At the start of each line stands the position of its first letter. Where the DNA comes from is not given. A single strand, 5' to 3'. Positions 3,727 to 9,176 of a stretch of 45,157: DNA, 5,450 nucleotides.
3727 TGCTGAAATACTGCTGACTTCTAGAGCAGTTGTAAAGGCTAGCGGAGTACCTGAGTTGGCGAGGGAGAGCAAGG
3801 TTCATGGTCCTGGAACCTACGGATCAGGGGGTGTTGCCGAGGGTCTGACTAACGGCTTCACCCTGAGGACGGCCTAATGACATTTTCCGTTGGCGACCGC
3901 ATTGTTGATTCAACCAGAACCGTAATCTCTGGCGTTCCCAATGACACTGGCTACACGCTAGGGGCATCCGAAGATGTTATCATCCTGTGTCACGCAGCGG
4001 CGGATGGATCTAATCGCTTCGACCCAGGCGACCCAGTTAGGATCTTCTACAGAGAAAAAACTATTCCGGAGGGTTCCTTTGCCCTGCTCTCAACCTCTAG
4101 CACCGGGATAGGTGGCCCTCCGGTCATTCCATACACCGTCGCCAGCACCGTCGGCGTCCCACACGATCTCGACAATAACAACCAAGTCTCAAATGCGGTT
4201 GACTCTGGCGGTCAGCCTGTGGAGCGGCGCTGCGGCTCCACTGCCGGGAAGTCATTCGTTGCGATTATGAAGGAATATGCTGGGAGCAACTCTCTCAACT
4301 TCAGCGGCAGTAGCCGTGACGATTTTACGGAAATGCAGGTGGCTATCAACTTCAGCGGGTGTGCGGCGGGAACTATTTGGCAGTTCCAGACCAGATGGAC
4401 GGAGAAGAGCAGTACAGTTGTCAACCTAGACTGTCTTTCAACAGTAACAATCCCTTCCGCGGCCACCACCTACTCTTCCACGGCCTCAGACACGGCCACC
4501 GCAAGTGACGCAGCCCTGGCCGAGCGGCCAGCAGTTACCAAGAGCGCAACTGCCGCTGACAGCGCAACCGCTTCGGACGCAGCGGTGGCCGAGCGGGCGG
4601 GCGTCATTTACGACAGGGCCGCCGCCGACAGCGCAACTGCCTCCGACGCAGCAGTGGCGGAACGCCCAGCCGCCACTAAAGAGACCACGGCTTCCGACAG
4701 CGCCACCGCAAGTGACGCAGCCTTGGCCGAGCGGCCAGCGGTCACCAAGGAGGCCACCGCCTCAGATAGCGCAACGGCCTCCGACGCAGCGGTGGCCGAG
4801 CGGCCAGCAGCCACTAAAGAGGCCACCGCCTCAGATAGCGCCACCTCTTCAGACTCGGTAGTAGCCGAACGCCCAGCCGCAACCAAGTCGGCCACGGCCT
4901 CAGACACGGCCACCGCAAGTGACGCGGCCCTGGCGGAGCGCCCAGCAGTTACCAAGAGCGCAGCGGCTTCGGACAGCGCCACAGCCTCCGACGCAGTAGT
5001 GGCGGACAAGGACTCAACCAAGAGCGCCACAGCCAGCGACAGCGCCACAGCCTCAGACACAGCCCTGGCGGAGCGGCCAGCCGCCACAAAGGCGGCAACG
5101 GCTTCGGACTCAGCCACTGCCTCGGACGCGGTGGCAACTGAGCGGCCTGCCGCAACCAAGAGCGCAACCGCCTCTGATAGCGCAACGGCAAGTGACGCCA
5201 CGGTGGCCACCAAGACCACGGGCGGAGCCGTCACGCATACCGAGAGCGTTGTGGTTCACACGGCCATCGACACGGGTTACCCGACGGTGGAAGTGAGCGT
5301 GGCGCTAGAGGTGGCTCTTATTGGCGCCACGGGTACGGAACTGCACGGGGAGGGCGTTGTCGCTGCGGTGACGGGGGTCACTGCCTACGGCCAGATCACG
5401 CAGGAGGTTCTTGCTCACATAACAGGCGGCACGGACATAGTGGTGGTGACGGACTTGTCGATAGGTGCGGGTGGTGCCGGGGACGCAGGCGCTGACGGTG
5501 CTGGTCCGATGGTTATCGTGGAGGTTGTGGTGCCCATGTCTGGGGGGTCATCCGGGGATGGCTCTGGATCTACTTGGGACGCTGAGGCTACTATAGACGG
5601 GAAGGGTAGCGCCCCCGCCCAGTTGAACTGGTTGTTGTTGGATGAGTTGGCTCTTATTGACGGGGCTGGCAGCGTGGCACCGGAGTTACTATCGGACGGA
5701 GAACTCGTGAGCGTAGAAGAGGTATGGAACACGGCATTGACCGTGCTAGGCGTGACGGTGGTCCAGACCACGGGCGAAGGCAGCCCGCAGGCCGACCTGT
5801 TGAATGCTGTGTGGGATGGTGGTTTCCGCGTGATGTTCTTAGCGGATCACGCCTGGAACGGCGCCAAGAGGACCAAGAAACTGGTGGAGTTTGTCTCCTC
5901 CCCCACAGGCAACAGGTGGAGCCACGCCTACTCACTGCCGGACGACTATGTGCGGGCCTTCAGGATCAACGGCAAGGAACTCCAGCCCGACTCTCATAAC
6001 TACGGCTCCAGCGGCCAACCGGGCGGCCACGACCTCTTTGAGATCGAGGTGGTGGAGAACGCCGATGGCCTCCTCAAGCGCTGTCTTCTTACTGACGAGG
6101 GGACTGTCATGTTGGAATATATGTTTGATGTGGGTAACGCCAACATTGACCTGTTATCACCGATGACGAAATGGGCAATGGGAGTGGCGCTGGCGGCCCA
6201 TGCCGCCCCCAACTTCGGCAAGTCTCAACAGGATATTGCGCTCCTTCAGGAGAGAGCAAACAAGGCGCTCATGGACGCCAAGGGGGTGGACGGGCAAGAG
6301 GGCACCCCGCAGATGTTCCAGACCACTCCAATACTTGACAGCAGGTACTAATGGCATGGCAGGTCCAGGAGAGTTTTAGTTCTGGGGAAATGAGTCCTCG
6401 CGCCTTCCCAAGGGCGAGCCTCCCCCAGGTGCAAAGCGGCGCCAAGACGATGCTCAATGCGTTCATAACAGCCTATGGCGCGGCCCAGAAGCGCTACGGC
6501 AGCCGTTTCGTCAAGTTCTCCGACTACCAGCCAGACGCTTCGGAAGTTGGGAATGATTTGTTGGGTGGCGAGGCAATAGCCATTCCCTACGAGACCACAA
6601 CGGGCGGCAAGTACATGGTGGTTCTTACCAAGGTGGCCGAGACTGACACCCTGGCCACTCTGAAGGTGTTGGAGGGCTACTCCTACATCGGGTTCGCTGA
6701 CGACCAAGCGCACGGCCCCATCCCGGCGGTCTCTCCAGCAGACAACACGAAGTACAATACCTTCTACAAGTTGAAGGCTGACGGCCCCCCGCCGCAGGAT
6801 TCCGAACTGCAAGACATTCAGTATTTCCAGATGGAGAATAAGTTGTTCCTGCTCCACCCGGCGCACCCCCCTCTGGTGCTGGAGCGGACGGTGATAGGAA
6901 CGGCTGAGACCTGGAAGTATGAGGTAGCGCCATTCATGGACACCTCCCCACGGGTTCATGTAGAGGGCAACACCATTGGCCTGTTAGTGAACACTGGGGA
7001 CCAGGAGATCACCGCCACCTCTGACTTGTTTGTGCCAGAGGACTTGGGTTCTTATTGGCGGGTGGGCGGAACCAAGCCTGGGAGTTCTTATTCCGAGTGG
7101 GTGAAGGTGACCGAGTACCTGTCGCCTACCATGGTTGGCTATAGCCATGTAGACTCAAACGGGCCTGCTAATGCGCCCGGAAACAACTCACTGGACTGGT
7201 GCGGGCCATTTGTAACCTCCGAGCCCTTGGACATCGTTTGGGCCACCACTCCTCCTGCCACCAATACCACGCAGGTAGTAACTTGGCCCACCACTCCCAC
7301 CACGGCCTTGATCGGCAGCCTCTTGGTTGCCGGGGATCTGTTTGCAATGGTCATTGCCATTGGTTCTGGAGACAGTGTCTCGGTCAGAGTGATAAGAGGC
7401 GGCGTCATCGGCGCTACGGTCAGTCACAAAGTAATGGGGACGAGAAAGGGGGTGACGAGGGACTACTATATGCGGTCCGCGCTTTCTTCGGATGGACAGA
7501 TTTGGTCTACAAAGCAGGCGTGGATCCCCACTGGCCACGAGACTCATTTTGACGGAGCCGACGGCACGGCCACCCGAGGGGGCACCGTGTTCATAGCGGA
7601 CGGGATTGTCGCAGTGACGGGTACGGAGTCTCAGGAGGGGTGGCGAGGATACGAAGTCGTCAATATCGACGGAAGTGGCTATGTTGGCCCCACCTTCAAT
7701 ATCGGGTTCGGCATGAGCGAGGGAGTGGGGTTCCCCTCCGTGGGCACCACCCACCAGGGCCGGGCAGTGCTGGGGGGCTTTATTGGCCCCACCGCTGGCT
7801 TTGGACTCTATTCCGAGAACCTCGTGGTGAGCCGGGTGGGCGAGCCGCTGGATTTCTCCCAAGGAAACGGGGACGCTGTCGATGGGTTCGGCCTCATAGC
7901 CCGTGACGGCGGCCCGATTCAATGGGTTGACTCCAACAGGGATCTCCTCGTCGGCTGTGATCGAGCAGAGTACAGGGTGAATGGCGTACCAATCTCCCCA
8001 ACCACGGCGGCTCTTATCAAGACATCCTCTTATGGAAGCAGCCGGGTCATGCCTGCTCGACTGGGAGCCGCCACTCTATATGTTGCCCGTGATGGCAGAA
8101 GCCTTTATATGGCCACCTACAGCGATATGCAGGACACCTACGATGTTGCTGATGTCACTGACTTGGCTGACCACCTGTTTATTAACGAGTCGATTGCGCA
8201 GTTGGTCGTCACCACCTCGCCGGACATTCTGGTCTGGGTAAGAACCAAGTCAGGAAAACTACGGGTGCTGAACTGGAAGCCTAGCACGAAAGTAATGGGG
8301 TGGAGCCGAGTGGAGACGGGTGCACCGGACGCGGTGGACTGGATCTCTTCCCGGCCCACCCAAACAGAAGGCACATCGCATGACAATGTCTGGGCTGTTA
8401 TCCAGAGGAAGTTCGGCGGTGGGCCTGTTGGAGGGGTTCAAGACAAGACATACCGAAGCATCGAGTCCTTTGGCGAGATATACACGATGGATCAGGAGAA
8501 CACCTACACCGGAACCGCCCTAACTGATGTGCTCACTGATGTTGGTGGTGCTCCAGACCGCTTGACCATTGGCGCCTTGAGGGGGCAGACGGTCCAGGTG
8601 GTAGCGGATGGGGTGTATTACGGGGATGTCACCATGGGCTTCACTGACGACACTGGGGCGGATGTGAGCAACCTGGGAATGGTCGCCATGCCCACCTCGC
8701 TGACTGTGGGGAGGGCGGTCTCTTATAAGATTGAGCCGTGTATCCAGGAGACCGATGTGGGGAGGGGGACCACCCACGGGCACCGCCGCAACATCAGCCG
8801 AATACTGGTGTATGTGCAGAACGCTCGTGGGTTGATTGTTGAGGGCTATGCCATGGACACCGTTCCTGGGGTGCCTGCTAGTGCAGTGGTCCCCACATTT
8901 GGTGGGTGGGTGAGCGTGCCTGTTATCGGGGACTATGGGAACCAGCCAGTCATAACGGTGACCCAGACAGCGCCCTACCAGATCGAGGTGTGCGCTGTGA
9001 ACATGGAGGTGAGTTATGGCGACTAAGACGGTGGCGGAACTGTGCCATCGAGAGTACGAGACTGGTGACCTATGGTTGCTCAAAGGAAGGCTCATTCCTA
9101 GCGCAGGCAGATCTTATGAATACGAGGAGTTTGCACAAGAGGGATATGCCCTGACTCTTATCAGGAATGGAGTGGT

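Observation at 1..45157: Heptamer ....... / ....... is over-represented more than 10-fold, independent of reading frame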

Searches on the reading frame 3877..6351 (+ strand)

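Call 8: search_protein_families(library=phrogs, proteins=[window:3877-6351:+])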
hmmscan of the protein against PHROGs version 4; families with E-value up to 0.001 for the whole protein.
window:3877-6351:+ (824 aa): 1 family
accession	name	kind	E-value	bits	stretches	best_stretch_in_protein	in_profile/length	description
phrog_394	-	tail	2.1e-23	83.8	1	612-823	3-188/190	tail protein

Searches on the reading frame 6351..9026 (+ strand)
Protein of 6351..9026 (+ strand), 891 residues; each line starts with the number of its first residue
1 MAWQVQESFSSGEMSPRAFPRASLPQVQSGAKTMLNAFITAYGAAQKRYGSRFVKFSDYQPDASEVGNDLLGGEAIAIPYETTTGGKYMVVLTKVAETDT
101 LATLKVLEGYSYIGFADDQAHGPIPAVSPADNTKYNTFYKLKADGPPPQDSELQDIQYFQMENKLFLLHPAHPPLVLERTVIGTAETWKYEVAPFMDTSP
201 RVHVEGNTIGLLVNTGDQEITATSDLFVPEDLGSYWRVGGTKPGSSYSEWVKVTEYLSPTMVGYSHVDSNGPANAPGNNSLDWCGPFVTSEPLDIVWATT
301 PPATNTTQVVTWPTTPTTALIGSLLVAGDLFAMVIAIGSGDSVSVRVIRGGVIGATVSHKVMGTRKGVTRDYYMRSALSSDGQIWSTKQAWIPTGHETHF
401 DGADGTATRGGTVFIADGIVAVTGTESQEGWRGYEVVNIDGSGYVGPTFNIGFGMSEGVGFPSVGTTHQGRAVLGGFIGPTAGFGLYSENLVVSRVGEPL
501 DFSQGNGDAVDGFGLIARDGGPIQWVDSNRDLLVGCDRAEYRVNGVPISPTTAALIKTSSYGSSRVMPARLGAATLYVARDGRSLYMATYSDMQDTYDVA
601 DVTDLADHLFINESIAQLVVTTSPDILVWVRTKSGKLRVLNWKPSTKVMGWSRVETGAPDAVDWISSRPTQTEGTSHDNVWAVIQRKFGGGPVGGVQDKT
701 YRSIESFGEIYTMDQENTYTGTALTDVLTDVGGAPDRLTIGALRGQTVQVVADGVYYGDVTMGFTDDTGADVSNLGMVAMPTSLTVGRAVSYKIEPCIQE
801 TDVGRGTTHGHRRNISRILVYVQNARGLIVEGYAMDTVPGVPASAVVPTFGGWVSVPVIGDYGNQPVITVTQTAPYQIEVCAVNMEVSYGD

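Call 8: search_protein_families(library=phrogs, proteins=[window:6351-9026:+])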
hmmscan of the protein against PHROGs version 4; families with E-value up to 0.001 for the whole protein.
window:6351-9026:+ (891 aa): 4 families
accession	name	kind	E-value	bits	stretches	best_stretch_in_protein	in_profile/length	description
phrog_376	-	tail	2.7e-74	251.9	1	2-891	4-711/712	tail protein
phrog_15566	-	tail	1.4e-14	54.6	1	521-736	103-315/552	tail protein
phrog_20269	-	unknown function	2.6e-06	27.7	1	5-236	6-198/374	-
phrog_30010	-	unknown function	0.00024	21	1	589-734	195-336/517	-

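Call 48: find_related_loci(query=window:6351-9026:+, collection=viral_contigs, flank=10000)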
Query window:6351-9026:+ (891 aa) in viral_contigs; peptide patterns used: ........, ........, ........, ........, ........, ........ (x = any residue, [..] = any of these).
5 stretches matched a pattern; 5 encode a relative of the query (tblastn E <= 1e-3); 4 distinct loci.
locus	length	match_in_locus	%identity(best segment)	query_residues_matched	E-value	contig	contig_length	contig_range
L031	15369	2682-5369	96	1-891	0e+0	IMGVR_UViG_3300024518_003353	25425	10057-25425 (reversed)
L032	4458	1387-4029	72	1-891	0e+0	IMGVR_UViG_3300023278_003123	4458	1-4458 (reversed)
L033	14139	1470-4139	93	1-891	0e+0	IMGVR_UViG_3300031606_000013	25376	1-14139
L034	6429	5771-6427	100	1-219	1e-141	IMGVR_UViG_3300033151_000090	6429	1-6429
